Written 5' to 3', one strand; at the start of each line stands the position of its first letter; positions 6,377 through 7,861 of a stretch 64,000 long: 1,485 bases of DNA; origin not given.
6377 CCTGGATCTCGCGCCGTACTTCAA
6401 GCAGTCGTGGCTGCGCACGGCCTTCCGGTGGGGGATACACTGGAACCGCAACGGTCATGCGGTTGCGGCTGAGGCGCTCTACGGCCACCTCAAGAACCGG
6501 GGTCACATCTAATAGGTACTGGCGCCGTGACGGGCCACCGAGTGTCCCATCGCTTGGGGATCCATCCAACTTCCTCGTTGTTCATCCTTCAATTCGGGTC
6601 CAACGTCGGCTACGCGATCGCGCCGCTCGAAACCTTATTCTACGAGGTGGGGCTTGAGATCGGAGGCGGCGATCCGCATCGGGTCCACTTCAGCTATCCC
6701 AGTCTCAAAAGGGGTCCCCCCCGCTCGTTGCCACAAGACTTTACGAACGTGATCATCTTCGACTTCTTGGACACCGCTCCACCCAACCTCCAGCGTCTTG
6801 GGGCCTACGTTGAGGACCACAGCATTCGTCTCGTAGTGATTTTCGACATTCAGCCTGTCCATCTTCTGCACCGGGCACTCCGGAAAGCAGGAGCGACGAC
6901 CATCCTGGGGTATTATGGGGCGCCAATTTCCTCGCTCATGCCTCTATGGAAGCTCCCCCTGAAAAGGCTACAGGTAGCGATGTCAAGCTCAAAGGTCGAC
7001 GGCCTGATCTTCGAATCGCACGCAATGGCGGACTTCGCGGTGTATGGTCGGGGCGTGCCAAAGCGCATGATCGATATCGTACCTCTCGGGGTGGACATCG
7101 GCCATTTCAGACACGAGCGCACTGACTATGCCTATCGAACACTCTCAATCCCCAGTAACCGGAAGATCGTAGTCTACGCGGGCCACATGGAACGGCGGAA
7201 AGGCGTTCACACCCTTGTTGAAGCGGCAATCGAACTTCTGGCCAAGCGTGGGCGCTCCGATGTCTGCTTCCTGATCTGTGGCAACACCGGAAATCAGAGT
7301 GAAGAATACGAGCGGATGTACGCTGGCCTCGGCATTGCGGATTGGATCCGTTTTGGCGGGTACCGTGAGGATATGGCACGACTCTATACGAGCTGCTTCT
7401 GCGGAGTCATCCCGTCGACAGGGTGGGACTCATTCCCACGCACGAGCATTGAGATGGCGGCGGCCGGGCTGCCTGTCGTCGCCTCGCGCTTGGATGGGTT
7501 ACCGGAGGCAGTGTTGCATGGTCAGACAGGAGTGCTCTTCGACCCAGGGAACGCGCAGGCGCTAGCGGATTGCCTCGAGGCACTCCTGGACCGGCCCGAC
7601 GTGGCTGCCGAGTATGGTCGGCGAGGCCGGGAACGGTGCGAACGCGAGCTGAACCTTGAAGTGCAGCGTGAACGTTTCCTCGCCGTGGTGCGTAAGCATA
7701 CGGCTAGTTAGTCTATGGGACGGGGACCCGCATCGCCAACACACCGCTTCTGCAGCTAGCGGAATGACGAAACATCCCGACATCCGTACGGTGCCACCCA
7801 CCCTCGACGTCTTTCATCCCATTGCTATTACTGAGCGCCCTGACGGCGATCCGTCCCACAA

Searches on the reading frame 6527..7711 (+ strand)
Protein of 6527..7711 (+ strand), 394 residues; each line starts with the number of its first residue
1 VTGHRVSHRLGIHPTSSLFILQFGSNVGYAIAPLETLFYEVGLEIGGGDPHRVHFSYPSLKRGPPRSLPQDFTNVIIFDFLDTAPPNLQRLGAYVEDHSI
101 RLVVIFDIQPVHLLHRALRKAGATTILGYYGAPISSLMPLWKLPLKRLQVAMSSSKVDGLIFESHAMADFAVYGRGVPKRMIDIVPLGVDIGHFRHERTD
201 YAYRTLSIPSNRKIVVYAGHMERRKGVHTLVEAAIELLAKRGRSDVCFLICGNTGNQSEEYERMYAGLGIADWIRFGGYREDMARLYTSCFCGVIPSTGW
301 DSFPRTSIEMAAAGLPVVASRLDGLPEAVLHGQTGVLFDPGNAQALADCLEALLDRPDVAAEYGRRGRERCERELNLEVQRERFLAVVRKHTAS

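Call 11: search_protein_families(library=ncbifam, proteins=[window:6527-7711:+], max_evalue=0.00001)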
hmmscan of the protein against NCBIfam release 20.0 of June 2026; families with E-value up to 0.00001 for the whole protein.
window:6527-7711:+ (394 aa): 17 families
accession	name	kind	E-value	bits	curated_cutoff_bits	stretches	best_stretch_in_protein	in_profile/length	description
TIGR03449.1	mycothiol_MshA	equivalog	7.7e-28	97.5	462.5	1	174-370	182-383/406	D-inositol-3-phosphate glycosyltransferase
TIGR03088.1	stp2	hypoth_equivalog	5.8e-27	94.7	409.05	1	166-388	146-370/374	TIGR03088 family PEP-CTERM/XrtA system glycosyltransferase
TIGR02149.1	glgA_Coryne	subfamily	2e-22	79.9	302.4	1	160-387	148-386/391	glycogen synthase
NF041876.1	EPS_EpsE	equivalog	1.2e-17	64.2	400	1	180-378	186-383/389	exopolysaccharide biosynthesis GT4 family glycosyltransferase EpsE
TIGR04063.1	stp3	hypoth_equivalog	1.8e-17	63.3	442.05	1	173-388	173-392/397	TIGR04063 family PEP-CTERM/XrtA system glycosyltransferase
NF007640.0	PRK10307.1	subfamily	6.5e-16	58.2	276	1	164-390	179-406/411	WcaI family glycosyltransferase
TIGR03999.1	thiol_BshA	equivalog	2.3e-15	56.4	273.7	1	179-385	166-367/375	N-acetyl-alpha-D-glucosaminyl L-malate synthase BshA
NF053787.1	GlcN_PG_synth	equivalog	2.6e-15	56.2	480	1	158-380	145-348/361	N-acetylglucosaminyl phosphatidylglycerol synthase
NF012028.0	PRK15484.1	subfamily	1e-14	54.5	618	1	172-359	153-347/380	lipopolysaccharide N-acetylglucosaminyltransferase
TIGR04157.1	glyco_rSAM_CFB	subfamily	2.3e-14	53.2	400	1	155-386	168-404/406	TIGR04157 family glycosyltransferase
NF038298.1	EPS_HpsO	equivalog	1.5e-13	50.4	575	1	295-372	292-368/388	hormogonium polysaccharide biosynthesis glycosyltransferase HpsO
NF047684.1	TeichurnBiosyTuaC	equivalog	1.3e-09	37.4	550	1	182-361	187-359/391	teichuronic acid biosynthesis protein TuaC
TIGR04047.1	MSMEG_0565_glyc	hypoth_equivalog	1.1e-08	34.6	259.85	1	183-369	162-353/373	MSMEG_0565 family glycosyltransferase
TIGR04005.1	wcaL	equivalog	2.3e-08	33.3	537.6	1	176-382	193-397/406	colanic acid biosynthesis glycosyltransferase WcaL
NF038295.1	EPS_HpsP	equivalog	9.5e-08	31.4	550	1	184-376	180-372/388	hormogonium polysaccharide biosynthesis glycosyltransferase HpsP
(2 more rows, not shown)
